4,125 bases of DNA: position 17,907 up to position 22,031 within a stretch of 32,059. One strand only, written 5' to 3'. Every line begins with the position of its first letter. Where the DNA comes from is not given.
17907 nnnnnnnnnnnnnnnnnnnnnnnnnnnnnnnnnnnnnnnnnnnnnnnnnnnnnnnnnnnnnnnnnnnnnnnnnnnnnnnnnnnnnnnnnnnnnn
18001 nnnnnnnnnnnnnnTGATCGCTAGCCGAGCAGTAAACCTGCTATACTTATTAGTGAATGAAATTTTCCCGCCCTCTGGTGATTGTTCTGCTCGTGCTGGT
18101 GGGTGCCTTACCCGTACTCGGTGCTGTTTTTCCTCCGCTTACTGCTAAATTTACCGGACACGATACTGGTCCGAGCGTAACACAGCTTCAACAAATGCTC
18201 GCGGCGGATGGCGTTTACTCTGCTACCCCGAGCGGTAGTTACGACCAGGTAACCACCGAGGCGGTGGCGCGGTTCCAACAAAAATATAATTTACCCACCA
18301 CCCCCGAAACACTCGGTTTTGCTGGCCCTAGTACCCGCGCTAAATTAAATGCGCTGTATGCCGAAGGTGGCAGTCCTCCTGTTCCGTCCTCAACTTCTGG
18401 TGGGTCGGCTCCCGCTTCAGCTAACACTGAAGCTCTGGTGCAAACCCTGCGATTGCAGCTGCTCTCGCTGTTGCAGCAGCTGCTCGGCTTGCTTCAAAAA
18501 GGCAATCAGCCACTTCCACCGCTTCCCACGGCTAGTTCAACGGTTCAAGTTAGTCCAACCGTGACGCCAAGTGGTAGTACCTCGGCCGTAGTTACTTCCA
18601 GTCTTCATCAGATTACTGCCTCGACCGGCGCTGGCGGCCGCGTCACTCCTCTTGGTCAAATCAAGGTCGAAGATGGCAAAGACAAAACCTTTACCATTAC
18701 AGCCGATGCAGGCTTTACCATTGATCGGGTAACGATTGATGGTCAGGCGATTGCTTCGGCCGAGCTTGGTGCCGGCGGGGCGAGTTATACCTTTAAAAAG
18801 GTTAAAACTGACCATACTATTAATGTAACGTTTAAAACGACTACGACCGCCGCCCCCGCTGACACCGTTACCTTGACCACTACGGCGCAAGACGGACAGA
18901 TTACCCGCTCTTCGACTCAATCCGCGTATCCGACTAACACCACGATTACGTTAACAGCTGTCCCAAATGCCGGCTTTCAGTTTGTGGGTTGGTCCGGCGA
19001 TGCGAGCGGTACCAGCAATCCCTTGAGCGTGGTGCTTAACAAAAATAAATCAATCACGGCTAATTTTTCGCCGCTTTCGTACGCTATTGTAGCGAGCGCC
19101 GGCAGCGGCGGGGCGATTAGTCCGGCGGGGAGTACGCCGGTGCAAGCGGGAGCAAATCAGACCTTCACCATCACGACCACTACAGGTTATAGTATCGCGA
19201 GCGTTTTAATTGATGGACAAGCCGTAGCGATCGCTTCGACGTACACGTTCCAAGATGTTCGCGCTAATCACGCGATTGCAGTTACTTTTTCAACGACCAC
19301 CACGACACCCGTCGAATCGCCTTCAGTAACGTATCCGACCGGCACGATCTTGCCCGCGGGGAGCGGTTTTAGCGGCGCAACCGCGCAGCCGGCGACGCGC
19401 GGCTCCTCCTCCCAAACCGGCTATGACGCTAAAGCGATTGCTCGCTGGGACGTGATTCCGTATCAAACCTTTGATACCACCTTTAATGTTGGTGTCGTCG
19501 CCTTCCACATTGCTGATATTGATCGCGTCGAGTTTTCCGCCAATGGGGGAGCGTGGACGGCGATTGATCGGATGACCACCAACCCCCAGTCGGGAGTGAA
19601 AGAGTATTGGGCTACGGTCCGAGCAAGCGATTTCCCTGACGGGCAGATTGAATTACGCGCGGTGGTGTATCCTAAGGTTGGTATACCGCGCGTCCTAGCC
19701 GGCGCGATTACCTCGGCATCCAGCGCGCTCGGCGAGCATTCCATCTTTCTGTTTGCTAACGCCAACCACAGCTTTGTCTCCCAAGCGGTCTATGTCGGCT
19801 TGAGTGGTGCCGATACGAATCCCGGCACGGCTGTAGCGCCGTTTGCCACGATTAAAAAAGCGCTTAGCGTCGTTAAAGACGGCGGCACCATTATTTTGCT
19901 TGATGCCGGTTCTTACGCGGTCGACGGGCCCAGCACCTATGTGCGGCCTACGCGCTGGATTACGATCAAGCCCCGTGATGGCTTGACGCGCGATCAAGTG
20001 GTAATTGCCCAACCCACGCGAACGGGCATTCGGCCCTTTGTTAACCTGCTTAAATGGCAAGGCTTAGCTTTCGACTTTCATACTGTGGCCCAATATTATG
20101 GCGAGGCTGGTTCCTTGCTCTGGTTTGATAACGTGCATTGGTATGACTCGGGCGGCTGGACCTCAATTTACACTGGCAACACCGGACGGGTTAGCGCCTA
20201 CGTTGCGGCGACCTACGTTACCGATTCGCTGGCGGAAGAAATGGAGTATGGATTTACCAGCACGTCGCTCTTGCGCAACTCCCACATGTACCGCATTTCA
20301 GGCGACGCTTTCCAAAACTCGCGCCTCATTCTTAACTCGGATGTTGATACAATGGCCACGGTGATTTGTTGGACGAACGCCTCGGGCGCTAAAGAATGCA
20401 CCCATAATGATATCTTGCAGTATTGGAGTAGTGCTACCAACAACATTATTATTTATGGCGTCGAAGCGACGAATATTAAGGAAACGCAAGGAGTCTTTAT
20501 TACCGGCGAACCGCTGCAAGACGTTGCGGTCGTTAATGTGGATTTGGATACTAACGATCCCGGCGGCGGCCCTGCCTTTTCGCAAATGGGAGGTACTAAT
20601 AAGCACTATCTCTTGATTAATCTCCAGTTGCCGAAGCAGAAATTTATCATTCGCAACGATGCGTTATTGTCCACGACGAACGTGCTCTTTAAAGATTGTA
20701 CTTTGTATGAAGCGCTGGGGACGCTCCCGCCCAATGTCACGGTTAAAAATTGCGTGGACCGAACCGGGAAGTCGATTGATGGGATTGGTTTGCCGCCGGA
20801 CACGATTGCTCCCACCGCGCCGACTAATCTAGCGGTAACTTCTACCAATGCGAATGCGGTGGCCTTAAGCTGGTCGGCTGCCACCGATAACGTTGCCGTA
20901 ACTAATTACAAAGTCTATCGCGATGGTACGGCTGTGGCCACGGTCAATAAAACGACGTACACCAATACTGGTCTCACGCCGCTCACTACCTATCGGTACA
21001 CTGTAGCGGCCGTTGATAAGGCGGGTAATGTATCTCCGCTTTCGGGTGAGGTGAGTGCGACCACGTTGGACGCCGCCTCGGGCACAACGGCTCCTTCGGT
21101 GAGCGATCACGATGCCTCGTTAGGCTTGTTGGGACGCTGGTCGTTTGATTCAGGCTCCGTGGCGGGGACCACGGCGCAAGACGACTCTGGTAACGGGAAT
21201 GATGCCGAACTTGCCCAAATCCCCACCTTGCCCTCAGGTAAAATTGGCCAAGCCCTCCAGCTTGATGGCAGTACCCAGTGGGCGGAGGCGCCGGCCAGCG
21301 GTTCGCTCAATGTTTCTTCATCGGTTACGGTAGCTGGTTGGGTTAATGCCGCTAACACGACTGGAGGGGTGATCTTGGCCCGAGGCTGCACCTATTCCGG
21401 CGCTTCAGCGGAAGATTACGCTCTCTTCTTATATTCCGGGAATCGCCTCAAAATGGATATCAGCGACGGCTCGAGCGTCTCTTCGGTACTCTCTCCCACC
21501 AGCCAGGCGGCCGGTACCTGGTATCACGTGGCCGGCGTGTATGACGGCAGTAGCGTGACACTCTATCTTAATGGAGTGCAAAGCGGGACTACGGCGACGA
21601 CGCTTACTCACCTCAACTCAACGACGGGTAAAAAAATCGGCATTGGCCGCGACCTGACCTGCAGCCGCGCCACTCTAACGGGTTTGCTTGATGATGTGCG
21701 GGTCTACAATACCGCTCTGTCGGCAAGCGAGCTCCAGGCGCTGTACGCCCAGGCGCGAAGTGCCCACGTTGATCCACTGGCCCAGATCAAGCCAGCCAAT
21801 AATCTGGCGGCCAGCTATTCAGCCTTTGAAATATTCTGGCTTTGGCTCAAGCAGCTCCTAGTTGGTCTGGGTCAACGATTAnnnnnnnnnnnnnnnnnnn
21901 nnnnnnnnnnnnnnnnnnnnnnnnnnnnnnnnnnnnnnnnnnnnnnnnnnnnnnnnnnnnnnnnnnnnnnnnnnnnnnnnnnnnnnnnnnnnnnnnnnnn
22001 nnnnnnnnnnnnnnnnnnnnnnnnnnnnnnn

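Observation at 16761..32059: A 15-kb locus of wall-anchored, glycan-active and adhesin-like giant proteins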

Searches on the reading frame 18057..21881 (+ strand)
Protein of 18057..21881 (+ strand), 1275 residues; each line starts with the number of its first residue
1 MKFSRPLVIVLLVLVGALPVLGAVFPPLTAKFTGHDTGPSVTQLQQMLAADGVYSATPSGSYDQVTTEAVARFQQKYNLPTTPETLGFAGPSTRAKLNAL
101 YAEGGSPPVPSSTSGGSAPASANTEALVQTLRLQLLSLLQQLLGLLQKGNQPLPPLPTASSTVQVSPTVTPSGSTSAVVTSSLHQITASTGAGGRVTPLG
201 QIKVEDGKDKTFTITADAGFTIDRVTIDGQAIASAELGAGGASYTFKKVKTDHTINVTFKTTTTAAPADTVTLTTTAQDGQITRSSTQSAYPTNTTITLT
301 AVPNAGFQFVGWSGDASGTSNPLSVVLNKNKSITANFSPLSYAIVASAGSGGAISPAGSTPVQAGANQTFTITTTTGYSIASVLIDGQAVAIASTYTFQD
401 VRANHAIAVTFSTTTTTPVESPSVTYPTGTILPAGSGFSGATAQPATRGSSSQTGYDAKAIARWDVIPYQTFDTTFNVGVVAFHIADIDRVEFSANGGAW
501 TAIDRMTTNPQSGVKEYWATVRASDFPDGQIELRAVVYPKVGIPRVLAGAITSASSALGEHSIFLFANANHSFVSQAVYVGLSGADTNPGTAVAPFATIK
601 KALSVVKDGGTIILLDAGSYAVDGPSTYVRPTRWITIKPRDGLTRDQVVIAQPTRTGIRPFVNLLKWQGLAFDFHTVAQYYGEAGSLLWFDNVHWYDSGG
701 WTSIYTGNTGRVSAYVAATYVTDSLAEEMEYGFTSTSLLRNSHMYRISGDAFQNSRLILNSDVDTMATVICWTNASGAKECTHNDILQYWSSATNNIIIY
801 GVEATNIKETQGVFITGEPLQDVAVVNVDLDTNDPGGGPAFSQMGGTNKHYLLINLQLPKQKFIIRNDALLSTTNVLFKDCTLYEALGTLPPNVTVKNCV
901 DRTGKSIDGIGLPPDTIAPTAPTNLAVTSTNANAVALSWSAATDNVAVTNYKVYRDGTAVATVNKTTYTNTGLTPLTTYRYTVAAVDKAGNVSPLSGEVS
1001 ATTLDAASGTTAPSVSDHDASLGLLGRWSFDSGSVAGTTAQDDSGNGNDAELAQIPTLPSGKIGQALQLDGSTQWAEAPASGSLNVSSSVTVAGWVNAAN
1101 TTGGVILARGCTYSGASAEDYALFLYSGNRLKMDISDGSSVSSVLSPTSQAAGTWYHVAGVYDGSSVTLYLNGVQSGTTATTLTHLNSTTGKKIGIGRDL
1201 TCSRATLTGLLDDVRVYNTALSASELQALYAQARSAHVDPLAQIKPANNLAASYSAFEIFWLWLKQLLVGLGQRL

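Call 5: search_protein_families(library=pfam, proteins=[window:18057-21881:+], max_evalue=0.01)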
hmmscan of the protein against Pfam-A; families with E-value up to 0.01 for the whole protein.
window:18057-21881:+ (1275 aa): 8 families
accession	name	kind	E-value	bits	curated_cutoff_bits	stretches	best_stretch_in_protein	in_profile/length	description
PF13385.13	Laminin_G_3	-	5.6e-28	98.4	27.6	1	1070-1226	1-150/151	Concanavalin A-like lectin/glucanases superfamily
PF18998.6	Flg_new_2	-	2.3e-16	60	23.6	1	272-339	2-71/73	Divergent InlB B-repeat domain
PF01471.23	PG_binding_1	-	2.4e-12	47.3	23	1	37-97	1-57/57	Putative peptidoglycan binding domain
PF00041.27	fn3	-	1.6e-10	41.5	25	1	921-999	2-81/84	Fibronectin type III domain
PF07602.17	DUF1565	-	0.00011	22.1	20.3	1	583-622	2-40/257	Protein of unknown function (DUF1565)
PF18370.7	RGI_lyase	-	0.00021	22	27.8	1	930-987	14-72/86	Rhamnogalacturonan I lyases beta-sheet domain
PF02210.31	Laminin_G_2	-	0.0043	18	22.9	0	1118-1198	17-98/126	Laminin G domain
PF25523.1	Ig_RIMBP2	-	0.0088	16.5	27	1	919-972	3-64/105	RIMBP2-like, immunoglobulin-like domain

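Call 11: search_solved_structures(query=window:18057-21881:+, max_evalue=0.01)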
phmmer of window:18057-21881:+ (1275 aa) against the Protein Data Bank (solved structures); distinct sequences matched with E-value up to 0.01: 16.
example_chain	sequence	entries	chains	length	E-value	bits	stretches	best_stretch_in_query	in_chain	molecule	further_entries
8pn5_A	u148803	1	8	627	2.3e-16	62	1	910-1003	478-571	DUF3472 domain-containing protein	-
8pn3_A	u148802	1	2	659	2.4e-16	62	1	910-1003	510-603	DUF3472 domain-containing protein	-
8pmu_A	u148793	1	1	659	2.5e-16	62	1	910-1003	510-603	DUF3472 domain-containing protein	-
1k85_A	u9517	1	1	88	1.5e-15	59.3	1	917-1002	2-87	CHITINASE A1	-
4qvs_A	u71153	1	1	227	2.6e-10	42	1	1026-1233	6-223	S-layer domain-containing protein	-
6bt9_A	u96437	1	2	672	7.4e-09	37.2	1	913-1029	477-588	Chitinase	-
4u3h_A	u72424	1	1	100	3e-06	28.6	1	918-999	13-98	FN3con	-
2dju_A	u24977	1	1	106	0.00038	21.6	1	918-1003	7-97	Receptor-type tyrosine-protein phosphatase F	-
6tpv_A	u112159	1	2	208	0.00096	20.3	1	919-1009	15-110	Receptor-type tyrosine-protein phosphatase F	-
7f7q_A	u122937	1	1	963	0.0013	19.8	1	893-1002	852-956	GH31 alpha-N-acetylgalactosaminidase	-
7f7r_A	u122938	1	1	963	0.0013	19.8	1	893-1002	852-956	GH31 alpha-N-acetylgalactosaminidase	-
6m76_A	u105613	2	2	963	0.0013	19.8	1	893-1002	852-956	LPXTG-motif cell wall anchor domain protein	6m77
5hon_A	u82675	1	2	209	0.0018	19.3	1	1025-1229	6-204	Extracellular arabinanase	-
5j7k_A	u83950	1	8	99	0.0024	18.9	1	919-1000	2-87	FN3con-a-lys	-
6tpw_A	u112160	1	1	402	0.005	17.9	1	919-1009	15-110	Receptor-type tyrosine-protein phosphatase F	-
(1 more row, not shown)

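Call 31: search_protein_families(library=ncbifam, proteins=[window:18057-21881:+], max_evalue=0.01)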
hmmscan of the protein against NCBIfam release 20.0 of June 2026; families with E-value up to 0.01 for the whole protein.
window:18057-21881:+ (1275 aa): 6 families
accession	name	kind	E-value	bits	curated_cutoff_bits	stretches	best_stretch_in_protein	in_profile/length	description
NF041611.1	exoglucan_CbhB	equivalog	6e-24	84.2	1950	1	911-1017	698-805/997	exoglucanase CbhB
NF052521.1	TafC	equivalog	3.6e-09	36.2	410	1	1028-1236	152-366/373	TafC family fimbrial protein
NF047854.1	LIC10774_subfam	equivalog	1.9e-05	23.8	380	1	578-621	61-104/358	LIC10774/LIC10365 family surface protein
TIGR02869.1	spore_SleB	equivalog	0.00023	21.1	236.5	1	36-105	11-69/201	spore cortex-lytic enzyme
TIGR02543.1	List_Bact_rpt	repeat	0.00036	20.8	20.95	1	305-339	4-42/44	TIGR02543 family repeat protein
NF038080.1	PG_bind_siph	domain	0.0031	17.8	55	0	29-97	4-74/76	peptidoglycan-binding protein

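Call 32: search_protein_families(library=phrogs, proteins=[window:18057-21881:+], max_evalue=0.001)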
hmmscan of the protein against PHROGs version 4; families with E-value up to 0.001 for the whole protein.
window:18057-21881:+ (1275 aa): 4 families
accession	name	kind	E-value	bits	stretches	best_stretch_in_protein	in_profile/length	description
phrog_1696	-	tail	5.7e-16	57.8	1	913-1013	209-309/2079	major tail protein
phrog_8510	-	head and packaging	5.5e-13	48.6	1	933-1246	610-913/1348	virion structural protein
phrog_14220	-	unknown function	2.8e-07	31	0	1151-1227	108-177/401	-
phrog_1224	-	head and packaging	2.9e-05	24.5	1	36-98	8-65/438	endolysin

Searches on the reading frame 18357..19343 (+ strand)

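Call 30: search_protein_families(library=pfam, proteins=[window:18357-19343:+], max_evalue=1)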
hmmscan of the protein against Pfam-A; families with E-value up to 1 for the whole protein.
window:18357-19343:+ (329 aa): 2 families
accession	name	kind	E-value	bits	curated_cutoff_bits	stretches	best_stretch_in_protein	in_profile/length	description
PF18998.6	Flg_new_2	-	3.8e-16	59.3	23.6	2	172-239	2-71/73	Divergent InlB B-repeat domain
PF09479.16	Flg_new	-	0.012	16.2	27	1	179-220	9-46/65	Listeria-Bacteroides repeat domain (List_Bact_rpt)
